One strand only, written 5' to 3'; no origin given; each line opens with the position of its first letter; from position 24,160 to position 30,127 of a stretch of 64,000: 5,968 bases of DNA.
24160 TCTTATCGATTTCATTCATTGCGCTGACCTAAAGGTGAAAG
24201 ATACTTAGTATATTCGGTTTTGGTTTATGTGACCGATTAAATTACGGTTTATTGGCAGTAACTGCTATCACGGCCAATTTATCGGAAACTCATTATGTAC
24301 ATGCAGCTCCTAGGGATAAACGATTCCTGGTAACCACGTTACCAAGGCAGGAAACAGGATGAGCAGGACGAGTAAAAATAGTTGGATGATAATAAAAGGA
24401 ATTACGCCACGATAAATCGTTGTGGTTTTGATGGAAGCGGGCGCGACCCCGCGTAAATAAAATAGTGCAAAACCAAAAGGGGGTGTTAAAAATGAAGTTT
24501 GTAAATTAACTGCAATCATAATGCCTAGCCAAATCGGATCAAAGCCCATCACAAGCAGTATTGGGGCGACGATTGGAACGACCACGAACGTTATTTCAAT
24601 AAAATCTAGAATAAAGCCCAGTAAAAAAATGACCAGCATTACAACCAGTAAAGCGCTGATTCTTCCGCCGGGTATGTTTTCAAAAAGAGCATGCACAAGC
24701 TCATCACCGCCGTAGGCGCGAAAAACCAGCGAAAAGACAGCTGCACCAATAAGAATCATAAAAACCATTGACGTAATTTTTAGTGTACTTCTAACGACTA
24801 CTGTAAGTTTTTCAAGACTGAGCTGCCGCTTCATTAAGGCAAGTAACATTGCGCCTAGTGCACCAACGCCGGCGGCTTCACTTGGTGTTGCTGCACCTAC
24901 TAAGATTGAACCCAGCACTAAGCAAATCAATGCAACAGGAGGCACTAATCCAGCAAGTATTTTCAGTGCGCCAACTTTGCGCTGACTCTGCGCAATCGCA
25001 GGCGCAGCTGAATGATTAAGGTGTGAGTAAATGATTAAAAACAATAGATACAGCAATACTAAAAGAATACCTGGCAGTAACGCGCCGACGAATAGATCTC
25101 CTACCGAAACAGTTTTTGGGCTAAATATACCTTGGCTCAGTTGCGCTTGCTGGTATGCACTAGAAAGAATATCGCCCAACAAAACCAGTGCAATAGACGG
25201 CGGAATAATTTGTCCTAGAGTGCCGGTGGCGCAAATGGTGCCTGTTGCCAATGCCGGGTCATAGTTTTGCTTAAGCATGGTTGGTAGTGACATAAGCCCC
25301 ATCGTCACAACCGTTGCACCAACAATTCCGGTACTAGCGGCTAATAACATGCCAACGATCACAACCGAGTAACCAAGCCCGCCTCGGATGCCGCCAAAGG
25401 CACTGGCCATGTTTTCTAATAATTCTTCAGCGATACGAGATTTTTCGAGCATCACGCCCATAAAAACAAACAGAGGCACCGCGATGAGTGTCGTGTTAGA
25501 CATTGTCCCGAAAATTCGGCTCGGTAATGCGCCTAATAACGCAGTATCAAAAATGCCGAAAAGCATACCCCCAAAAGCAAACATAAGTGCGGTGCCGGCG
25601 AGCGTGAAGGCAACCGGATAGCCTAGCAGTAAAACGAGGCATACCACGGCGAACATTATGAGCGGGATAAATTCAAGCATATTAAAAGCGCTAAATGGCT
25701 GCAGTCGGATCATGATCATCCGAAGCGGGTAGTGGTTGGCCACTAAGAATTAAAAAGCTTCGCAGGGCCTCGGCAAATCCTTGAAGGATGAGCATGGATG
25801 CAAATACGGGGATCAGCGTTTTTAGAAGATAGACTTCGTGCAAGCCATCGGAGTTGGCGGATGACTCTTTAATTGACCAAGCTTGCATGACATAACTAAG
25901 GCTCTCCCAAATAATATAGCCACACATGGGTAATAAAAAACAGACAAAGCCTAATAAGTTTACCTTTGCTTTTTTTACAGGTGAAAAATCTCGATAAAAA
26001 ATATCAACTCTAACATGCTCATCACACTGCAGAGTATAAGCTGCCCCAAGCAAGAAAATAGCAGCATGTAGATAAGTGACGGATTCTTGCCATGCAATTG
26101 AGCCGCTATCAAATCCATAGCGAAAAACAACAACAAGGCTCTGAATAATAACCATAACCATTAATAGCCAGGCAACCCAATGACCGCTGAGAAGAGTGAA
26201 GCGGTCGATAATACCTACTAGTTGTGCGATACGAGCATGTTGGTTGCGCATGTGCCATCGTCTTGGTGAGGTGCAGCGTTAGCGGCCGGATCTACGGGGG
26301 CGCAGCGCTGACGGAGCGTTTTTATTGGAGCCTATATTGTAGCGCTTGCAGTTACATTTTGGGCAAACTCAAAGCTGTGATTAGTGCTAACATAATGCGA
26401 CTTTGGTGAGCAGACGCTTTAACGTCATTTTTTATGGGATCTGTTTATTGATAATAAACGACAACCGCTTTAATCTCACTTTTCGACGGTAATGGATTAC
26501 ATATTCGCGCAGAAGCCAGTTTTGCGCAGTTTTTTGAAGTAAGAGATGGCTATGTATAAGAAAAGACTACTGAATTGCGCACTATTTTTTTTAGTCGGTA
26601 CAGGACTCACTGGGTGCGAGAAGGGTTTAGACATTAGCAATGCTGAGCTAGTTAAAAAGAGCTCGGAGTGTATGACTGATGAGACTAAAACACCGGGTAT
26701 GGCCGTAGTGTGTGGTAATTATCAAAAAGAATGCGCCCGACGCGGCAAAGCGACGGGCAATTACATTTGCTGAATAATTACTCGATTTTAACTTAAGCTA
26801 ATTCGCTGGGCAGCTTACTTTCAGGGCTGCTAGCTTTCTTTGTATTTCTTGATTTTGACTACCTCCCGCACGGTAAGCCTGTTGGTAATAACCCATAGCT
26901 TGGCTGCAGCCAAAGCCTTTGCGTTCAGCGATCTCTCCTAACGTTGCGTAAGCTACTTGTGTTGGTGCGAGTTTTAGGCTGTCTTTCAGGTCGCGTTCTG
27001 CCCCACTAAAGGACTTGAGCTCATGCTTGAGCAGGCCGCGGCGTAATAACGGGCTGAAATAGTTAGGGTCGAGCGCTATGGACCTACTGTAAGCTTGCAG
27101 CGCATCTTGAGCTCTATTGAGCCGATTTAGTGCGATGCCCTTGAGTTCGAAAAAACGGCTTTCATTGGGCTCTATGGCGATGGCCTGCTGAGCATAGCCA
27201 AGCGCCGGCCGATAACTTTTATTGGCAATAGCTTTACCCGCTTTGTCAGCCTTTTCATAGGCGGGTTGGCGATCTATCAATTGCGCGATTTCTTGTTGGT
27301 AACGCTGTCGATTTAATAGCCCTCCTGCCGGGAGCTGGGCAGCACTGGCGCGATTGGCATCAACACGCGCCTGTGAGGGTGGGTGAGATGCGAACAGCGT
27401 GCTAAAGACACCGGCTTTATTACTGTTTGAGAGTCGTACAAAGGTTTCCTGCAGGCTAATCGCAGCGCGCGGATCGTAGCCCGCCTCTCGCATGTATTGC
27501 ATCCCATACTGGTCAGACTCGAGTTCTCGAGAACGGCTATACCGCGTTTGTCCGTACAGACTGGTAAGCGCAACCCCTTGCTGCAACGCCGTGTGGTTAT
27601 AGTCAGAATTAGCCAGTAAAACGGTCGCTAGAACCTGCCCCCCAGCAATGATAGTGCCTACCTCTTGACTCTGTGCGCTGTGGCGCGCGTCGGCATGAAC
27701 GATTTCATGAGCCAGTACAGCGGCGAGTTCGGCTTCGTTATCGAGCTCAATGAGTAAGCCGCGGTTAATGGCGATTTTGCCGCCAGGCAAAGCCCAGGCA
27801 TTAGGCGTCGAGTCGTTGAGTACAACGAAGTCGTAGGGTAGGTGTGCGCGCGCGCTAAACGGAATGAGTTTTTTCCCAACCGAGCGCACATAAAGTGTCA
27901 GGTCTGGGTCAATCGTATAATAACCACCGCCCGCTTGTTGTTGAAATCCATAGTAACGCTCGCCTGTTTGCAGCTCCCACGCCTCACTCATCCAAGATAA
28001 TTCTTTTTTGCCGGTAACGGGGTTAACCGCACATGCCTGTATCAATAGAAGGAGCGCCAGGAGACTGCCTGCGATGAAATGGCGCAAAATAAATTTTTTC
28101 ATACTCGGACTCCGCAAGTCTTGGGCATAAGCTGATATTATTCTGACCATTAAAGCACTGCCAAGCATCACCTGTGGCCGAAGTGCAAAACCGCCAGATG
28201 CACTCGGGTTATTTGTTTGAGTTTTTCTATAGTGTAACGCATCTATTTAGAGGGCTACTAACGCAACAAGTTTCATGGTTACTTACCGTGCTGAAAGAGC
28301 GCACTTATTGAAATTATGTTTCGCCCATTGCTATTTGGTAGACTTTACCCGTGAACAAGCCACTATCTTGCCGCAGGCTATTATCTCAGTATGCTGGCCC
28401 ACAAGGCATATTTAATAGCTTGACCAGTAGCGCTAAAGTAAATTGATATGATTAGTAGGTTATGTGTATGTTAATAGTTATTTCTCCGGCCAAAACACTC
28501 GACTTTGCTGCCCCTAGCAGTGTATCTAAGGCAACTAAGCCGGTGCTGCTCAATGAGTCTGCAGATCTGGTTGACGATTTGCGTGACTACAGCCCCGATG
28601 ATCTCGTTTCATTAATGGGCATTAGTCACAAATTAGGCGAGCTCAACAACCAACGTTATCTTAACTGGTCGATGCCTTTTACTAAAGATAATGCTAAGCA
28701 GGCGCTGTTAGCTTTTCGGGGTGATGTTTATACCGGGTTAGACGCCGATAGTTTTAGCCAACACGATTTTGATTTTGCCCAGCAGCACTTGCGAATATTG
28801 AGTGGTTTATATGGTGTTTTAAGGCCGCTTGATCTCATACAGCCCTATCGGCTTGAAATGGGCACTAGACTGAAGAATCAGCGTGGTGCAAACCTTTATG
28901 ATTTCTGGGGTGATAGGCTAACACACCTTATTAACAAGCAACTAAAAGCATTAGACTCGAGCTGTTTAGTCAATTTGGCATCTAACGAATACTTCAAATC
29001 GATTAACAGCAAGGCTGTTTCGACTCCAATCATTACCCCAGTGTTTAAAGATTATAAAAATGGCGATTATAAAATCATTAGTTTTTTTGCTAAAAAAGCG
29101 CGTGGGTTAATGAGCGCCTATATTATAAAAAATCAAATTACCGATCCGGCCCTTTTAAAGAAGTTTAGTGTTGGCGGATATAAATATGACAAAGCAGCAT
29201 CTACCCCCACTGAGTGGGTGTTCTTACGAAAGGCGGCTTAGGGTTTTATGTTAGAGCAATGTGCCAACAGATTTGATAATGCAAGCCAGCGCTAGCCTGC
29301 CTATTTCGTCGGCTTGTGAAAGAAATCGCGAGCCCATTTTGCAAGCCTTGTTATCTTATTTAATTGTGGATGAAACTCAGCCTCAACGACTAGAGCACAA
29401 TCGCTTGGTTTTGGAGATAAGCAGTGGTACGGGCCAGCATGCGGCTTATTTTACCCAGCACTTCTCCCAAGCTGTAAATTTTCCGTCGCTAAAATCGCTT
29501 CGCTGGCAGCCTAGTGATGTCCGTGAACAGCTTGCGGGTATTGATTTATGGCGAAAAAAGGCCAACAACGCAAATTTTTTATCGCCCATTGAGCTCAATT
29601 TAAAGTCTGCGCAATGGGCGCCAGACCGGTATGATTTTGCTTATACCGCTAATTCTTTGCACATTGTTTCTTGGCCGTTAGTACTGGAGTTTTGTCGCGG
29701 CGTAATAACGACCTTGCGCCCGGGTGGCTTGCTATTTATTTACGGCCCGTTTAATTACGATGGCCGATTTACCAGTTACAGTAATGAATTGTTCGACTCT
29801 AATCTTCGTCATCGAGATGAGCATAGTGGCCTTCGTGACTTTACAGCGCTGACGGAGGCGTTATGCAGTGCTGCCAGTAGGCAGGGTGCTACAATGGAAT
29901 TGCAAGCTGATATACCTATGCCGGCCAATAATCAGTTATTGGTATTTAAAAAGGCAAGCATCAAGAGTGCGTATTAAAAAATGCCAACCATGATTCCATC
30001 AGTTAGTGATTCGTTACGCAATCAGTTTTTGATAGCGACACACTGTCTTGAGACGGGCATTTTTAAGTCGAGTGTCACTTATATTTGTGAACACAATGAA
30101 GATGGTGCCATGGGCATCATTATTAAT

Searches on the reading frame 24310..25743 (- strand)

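Call 19: search_protein_families(library=pfam, proteins=[window:24310-25743:-], max_evalue=0.00001)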
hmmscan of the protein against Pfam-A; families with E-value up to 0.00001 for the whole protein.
window:24310-25743:- (477 aa): 1 family
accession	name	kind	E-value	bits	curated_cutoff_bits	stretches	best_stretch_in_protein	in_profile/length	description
PF06808.19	DctM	-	1.4e-78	265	23.8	1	32-467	2-413/413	Tripartite ATP-independent periplasmic transporter, DctM component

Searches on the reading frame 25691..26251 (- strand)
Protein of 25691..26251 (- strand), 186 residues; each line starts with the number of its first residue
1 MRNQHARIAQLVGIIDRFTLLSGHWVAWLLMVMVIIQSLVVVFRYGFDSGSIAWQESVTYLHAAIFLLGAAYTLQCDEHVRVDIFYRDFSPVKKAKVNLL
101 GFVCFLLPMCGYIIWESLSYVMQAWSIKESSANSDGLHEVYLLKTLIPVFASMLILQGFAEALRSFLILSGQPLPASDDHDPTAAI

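Call 19: search_protein_families(library=pfam, proteins=[window:25691-26251:-], max_evalue=0.00001)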
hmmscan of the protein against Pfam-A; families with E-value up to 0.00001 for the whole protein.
window:25691-26251:- (186 aa): 1 family
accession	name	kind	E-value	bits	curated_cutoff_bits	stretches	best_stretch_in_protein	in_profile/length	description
PF04290.18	DctQ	-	2.9e-15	56.8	28.3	1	33-166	1-130/132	Tripartite ATP-independent periplasmic transporters, DctQ component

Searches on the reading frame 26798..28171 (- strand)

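Call 19: search_protein_families(library=pfam, proteins=[window:26798-28171:-], max_evalue=0.00001)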
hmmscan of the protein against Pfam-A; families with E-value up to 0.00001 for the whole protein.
window:26798-28171:- (457 aa): 3 families
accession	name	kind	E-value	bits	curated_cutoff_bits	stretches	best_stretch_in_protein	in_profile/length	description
PF01435.24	Peptidase_M48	-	2.7e-33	115.8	20.3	1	93-272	5-181/186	Peptidase family M48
PF13371.12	TPR_9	-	5.8e-08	33.1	35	1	343-406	1-63/73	Tetratricopeptide repeat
PF00515.34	TPR_1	-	1e-06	28.7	27.8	0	344-371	7-34/34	Tetratricopeptide repeat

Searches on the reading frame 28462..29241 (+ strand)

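Call 19: search_protein_families(library=pfam, proteins=[window:28462-29241:+], max_evalue=0.00001)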
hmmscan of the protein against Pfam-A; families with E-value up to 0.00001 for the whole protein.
window:28462-29241:+ (259 aa): 2 families
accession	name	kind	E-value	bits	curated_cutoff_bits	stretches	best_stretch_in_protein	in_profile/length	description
PF03883.20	H2O2_YaaD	-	3.7e-91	305.3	29.6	1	3-245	1-235/236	Peroxide stress protein YaaA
PF21818.3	DUF6884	-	4.6e-07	30.5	30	1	107-183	37-108/135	Family of unknown function (DUF6884)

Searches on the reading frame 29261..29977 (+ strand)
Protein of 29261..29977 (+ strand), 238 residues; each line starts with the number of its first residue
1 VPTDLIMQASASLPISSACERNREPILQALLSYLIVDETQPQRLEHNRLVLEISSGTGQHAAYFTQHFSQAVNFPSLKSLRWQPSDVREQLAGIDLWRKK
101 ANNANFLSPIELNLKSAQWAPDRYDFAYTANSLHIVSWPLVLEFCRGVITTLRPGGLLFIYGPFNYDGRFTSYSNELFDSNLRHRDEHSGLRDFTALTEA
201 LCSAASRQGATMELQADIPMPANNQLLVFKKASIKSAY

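Call 19: search_protein_families(library=pfam, proteins=[window:29261-29977:+], max_evalue=0.00001)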
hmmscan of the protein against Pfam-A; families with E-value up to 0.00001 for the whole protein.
window:29261-29977:+ (238 aa): 1 family
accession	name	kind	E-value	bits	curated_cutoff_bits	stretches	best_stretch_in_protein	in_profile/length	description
PF06080.18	DUF938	-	2.4e-51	174.9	27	1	15-231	3-202/202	Protein of unknown function (DUF938)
